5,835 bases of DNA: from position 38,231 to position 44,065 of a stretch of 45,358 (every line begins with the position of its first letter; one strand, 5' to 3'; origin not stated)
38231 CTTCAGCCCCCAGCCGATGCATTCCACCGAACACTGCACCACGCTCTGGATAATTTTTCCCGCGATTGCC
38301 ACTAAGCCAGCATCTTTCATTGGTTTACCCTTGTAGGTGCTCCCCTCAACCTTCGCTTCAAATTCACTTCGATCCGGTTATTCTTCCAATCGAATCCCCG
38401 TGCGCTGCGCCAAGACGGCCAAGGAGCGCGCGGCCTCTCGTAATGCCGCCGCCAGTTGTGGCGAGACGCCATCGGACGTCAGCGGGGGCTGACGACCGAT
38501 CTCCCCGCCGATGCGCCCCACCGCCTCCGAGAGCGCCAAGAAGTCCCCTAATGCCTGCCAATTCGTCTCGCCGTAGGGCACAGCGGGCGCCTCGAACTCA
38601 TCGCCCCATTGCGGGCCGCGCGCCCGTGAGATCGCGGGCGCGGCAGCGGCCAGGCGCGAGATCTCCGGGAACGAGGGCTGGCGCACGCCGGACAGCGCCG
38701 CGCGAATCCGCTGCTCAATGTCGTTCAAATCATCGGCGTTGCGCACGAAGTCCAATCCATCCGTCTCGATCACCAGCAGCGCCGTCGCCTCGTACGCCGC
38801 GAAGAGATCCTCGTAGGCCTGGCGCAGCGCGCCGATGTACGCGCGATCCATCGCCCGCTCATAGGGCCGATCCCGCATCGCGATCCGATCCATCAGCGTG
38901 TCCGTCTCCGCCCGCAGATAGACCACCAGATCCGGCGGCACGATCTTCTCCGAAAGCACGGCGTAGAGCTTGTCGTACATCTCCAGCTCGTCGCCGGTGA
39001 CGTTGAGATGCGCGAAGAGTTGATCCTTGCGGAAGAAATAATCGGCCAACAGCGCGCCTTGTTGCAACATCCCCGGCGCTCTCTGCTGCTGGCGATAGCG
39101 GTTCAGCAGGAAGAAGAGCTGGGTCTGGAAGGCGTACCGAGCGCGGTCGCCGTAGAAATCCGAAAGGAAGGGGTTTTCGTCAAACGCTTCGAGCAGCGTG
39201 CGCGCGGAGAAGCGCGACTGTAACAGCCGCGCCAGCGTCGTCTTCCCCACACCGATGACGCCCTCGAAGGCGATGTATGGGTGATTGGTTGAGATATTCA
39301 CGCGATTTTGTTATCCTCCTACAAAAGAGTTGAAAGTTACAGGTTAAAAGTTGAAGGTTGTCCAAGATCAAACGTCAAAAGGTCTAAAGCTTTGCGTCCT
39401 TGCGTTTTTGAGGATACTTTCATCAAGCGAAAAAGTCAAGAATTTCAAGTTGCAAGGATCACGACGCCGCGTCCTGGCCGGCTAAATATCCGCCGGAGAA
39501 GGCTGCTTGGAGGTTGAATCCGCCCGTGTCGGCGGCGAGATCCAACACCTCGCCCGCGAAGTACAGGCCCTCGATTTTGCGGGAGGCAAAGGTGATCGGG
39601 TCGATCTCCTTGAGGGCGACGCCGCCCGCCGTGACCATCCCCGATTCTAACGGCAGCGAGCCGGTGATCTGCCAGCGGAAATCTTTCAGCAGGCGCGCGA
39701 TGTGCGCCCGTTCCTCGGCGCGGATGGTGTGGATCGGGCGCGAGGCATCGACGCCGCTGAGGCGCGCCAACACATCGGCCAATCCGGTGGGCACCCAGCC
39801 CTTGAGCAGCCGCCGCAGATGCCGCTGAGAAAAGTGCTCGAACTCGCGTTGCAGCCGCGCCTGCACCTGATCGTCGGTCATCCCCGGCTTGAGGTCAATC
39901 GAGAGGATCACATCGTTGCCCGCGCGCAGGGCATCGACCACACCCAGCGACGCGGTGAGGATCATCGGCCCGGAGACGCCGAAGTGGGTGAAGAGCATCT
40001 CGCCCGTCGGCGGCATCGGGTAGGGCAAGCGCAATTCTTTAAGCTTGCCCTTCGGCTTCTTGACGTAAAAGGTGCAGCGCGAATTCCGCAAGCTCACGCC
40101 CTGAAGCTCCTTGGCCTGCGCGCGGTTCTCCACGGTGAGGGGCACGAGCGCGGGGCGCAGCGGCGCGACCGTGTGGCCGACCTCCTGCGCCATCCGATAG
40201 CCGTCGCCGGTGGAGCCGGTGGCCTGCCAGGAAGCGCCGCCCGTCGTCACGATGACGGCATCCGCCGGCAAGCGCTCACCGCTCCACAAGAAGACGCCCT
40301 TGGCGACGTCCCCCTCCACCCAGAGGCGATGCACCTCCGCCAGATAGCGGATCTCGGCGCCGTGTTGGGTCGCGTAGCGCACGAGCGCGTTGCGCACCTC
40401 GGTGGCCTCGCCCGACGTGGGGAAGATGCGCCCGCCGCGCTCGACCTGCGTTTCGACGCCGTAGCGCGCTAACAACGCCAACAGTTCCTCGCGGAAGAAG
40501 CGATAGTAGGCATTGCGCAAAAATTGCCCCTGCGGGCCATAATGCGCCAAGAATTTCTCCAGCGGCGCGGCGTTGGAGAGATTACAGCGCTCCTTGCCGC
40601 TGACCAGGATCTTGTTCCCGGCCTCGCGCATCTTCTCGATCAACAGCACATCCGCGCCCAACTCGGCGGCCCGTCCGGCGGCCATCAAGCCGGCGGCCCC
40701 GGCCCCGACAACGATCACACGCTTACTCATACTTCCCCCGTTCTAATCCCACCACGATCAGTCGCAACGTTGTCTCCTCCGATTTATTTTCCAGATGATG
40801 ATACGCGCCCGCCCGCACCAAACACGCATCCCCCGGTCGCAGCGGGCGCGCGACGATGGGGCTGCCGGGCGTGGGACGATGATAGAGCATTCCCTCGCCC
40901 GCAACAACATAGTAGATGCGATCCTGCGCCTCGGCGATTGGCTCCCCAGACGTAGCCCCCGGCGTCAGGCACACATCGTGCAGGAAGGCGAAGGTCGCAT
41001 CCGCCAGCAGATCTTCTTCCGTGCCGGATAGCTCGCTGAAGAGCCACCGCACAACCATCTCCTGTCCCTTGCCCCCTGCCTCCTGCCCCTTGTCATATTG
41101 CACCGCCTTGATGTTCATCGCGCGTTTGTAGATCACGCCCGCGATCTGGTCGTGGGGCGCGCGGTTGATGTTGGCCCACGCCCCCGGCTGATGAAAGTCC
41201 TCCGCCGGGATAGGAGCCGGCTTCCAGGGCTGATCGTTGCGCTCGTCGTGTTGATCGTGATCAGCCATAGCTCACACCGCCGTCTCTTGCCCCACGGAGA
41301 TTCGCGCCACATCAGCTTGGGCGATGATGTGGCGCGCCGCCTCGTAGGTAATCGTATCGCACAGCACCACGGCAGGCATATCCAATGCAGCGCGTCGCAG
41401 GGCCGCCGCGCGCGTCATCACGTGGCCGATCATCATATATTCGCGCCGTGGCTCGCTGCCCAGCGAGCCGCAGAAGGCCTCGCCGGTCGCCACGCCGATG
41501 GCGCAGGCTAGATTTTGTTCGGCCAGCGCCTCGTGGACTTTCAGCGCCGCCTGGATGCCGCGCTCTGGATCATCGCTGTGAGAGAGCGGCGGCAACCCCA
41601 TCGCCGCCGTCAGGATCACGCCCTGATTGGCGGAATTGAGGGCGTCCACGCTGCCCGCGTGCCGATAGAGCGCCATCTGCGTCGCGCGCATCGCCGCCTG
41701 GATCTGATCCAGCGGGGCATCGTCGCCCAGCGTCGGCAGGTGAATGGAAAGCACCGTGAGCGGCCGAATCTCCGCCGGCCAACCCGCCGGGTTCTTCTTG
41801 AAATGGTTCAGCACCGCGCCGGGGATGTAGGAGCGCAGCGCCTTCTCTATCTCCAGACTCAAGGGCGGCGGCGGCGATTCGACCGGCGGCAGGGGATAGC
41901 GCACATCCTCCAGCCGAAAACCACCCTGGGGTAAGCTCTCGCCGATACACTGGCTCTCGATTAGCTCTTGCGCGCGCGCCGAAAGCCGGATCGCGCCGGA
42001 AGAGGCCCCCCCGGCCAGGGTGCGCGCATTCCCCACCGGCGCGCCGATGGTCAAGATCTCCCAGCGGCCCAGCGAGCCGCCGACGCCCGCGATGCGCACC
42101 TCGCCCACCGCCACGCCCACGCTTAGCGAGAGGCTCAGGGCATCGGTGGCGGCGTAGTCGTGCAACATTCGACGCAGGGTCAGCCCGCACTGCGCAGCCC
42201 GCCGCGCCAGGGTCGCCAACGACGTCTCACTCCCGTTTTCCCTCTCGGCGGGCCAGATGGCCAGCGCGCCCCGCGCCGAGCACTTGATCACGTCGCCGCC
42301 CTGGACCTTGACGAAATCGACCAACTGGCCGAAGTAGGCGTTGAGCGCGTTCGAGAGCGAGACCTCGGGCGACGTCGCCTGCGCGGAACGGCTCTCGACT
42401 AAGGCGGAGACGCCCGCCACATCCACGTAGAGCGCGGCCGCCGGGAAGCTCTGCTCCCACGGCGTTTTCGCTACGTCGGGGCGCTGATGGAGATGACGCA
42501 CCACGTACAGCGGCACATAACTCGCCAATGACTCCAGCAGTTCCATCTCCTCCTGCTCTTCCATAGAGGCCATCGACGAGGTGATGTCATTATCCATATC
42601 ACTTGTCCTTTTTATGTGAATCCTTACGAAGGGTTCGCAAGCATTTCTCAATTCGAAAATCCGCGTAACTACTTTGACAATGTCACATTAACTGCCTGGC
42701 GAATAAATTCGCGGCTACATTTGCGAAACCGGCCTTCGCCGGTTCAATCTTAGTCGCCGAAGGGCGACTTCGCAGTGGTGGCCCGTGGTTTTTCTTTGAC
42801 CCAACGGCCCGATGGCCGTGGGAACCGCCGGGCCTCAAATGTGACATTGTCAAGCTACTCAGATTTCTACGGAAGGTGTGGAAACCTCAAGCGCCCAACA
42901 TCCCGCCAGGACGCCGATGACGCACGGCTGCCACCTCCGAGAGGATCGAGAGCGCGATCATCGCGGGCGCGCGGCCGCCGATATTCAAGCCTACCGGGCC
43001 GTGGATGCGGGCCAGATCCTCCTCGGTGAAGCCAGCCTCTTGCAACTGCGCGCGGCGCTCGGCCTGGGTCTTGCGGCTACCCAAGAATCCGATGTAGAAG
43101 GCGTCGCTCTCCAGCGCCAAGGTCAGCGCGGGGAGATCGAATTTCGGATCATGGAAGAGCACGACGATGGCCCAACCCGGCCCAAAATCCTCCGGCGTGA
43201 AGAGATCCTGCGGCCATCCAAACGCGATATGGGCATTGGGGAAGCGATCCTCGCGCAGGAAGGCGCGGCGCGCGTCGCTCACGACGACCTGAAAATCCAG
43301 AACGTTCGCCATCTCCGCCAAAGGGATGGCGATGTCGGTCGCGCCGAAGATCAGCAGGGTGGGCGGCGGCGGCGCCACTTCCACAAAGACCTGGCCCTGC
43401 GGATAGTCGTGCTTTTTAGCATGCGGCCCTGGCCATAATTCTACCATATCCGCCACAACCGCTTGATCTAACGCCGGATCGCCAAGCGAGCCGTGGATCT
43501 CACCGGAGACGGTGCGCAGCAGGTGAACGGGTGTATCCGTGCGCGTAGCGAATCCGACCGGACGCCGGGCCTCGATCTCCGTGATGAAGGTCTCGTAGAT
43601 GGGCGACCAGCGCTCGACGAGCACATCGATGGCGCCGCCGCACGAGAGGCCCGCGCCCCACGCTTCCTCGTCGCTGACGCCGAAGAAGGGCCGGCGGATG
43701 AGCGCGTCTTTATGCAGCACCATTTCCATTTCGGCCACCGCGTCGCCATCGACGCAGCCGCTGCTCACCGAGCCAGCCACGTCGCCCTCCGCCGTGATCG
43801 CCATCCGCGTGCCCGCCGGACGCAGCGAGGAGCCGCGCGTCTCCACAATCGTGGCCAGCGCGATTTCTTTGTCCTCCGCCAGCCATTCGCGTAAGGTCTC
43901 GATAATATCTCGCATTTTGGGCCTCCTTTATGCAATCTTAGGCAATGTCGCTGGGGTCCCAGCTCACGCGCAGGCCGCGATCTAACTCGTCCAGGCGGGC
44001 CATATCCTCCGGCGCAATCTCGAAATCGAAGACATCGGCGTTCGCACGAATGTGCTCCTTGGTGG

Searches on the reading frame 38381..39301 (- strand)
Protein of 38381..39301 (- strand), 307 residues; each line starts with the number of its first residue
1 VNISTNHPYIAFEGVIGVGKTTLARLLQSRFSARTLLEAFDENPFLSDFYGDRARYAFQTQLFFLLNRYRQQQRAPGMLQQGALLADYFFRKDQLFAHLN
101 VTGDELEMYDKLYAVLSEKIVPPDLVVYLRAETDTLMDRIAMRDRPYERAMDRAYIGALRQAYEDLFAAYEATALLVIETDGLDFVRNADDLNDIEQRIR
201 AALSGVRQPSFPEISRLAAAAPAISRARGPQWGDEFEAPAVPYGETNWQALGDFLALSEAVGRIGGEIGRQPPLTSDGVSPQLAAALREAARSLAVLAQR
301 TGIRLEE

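Call 44: search_protein_families(library=pfam, proteins=[window:38381-39301:-], max_evalue=0.001)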
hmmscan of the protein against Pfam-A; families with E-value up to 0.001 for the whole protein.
window:38381-39301:- (307 aa): 3 families
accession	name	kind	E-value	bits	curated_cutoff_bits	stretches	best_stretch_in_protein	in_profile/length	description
PF01712.25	dNK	-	1e-32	114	27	1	10-200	1-199/203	Deoxynucleoside kinase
PF13238.12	AAA_18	-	1e-06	29.7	29.4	1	10-145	1-113/128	AAA domain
PF02223.23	Thymidylate_kin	-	4.2e-06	27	27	1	12-173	1-168/185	Thymidylate kinase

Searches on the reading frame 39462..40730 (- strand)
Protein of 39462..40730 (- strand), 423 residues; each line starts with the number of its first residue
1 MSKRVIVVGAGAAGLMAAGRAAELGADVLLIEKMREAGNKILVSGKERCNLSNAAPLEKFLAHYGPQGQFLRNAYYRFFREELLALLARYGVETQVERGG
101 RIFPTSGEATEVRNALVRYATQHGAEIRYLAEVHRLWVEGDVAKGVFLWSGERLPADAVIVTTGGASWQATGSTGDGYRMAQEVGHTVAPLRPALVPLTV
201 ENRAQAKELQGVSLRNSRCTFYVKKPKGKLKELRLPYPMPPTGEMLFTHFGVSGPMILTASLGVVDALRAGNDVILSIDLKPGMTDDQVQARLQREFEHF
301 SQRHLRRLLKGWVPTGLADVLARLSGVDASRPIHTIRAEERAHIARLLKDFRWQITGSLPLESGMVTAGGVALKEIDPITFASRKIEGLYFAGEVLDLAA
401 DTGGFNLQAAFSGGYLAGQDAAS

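Call 44: search_protein_families(library=pfam, proteins=[window:39462-40730:-], max_evalue=0.001)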
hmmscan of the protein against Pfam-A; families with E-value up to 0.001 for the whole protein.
window:39462-40730:- (423 aa): 12 families
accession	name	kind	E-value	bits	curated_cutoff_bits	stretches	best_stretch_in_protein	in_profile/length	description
PF03486.20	HI0933_like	-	5.2e-75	252.5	50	1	4-419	2-243/244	HI0933-like protein Rossmann domain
PF22780.1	HI0933_like_1st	-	3.7e-32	111.9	27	1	192-363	1-162/165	HI0933-like protein barrel and H2TH domain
PF07992.20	Pyr_redox_2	-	3.6e-11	43.5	26.1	1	4-37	2-31/291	Pyridine nucleotide-disulphide oxidoreductase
PF00890.30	FAD_binding_2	-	3.3e-10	40.2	20.4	1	5-38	2-35/414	FAD binding domain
PF01266.30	DAO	-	1.6e-09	38.2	27.9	1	4-108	1-96/353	FAD dependent oxidoreductase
PF01134.28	GIDA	-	4.7e-09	36.2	22.1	1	5-35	2-29/391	Glucose inhibited division protein A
PF12831.13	FAD_oxidored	-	2.3e-07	30.9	27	1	5-190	2-170/416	FAD dependent oxidoreductase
PF13450.12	NAD_binding_8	-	3.6e-06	27.6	21.9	1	7-38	1-32/68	NAD(P)-binding Rossmann-like domain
PF01494.25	FAD_binding_3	-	4.6e-06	26.5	22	1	4-142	3-132/349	FAD binding domain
PF00070.33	Pyr_redox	-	9.8e-06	26.4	22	0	4-36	1-33/82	Pyridine nucleotide-disulphide oxidoreductase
PF01262.27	AlaDh_PNT_C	-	5.1e-05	23.2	23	1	4-41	30-67/214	Alanine dehydrogenase/PNT, C-terminal domain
PF13454.12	NAD_binding_9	-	0.00032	21.1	21.8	0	7-164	2-153/155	FAD-NAD(P)-binding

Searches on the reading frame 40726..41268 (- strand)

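Call 44: search_protein_families(library=pfam, proteins=[window:40726-41268:-], max_evalue=0.001)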
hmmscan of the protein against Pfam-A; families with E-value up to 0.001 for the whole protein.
window:40726-41268:- (181 aa): 1 family
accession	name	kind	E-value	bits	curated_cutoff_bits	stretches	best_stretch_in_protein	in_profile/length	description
PF07883.17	Cupin_2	-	1.8e-08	34.4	27.2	1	99-173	3-69/70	Cupin domain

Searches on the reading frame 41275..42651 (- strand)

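Call 44: search_protein_families(library=pfam, proteins=[window:41275-42651:-], max_evalue=0.001)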
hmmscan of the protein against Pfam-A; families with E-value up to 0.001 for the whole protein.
window:41275-42651:- (459 aa): 1 family
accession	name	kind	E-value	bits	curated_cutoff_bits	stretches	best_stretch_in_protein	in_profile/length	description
PF00211.25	Guanylate_cyc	-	2.9e-05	24.2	21.9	0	74-232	12-156/183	Adenylate and Guanylate cyclase catalytic domain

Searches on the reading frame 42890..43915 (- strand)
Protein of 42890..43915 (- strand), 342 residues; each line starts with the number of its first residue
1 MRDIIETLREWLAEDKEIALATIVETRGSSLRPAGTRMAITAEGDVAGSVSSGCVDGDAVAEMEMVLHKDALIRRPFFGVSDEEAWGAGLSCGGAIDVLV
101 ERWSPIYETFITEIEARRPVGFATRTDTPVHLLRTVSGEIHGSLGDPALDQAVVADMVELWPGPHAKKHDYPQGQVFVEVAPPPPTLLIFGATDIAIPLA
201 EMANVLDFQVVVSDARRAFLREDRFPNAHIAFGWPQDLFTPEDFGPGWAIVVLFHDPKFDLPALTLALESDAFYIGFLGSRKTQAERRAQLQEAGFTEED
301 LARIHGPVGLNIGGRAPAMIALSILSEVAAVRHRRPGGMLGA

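Call 44: search_protein_families(library=pfam, proteins=[window:42890-43915:-], max_evalue=0.001)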
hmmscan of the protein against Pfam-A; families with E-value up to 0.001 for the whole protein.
window:42890-43915:- (342 aa): 2 families
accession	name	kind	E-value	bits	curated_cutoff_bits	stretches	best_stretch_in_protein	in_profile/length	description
PF13478.12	XdhC_C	-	8.5e-40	136.6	29.7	1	187-328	1-125/125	XdhC Rossmann domain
PF02625.21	XdhC_CoxI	-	1.3e-21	76.8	24.3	1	11-69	1-59/68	XdhC and CoxI family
